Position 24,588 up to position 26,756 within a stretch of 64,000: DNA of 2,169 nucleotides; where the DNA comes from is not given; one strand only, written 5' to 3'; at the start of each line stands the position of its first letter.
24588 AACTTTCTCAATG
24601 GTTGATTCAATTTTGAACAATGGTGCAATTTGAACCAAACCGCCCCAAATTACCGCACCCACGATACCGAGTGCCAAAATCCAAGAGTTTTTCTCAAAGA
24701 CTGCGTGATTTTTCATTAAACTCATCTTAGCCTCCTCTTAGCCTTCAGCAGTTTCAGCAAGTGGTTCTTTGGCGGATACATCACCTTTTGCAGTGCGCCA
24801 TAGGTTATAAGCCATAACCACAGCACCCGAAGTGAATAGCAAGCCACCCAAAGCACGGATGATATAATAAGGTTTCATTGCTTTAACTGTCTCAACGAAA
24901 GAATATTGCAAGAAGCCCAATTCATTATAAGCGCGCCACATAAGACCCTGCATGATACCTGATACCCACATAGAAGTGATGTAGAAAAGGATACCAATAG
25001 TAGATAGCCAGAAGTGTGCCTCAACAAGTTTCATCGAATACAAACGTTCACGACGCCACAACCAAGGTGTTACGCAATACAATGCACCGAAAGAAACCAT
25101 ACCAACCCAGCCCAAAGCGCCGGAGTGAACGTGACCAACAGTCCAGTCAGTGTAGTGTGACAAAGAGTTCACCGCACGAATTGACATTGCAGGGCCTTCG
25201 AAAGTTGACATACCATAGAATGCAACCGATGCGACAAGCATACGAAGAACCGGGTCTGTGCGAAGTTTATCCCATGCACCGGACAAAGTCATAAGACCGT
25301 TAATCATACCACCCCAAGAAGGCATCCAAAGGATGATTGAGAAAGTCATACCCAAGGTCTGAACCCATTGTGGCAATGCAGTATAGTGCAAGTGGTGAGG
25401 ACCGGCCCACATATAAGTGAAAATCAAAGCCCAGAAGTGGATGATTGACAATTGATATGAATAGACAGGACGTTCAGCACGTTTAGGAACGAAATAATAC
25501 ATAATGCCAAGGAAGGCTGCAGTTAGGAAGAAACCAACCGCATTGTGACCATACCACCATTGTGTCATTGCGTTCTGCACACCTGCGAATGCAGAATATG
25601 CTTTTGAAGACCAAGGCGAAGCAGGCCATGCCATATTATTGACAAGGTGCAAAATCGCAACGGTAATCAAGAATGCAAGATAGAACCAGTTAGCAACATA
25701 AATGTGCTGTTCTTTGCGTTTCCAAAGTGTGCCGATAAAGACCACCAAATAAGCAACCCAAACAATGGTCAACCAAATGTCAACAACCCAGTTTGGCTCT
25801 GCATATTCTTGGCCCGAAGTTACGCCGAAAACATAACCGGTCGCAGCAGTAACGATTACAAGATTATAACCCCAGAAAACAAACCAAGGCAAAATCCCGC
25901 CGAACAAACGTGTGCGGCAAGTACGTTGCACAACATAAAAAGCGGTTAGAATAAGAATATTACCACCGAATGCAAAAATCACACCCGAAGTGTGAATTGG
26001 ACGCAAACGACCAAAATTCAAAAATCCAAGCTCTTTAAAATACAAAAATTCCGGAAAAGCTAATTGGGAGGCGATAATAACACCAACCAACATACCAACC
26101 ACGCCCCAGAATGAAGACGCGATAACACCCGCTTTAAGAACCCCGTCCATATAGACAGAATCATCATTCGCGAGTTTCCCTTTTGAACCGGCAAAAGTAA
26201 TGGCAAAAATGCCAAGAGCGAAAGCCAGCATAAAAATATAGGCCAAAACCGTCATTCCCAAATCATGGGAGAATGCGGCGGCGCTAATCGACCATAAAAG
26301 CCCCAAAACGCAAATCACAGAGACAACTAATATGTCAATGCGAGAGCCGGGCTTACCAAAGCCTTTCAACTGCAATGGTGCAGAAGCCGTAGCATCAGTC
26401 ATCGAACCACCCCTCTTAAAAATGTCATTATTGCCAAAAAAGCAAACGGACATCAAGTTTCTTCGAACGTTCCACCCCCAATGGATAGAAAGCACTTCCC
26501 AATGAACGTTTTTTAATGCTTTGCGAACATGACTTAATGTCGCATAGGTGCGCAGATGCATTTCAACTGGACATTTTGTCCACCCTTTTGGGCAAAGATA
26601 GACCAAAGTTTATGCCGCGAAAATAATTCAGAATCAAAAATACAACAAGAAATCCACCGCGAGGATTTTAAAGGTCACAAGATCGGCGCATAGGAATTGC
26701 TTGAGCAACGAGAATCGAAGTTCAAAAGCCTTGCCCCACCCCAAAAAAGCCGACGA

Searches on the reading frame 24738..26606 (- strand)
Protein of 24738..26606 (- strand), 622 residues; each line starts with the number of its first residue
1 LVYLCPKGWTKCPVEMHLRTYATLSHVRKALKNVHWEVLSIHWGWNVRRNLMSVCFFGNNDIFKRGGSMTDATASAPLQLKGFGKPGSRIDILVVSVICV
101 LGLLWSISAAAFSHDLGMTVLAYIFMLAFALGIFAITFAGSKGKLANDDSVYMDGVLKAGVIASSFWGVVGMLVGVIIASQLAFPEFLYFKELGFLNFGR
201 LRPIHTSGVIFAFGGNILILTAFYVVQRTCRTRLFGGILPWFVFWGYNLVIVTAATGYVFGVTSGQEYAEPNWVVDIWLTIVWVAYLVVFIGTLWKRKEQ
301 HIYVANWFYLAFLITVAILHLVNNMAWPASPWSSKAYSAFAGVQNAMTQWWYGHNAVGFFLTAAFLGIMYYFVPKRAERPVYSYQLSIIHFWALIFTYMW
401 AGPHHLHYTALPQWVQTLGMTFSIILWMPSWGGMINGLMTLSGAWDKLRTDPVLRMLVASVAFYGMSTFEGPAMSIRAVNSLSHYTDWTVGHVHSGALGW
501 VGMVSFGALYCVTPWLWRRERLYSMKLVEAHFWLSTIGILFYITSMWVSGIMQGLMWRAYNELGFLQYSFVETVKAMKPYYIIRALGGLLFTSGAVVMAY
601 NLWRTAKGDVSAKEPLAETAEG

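Call 64: search_protein_families(library=pfam, proteins=[window:24738-26606:-], max_evalue=0.0001)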
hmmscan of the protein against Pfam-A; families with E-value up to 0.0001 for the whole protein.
window:24738-26606:- (622 aa): 1 family
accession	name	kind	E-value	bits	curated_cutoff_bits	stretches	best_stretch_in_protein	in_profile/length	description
PF00115.25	COX1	-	1.8e-115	386.7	34.8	1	158-590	4-436/436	Cytochrome C and Quinol oxidase polypeptide I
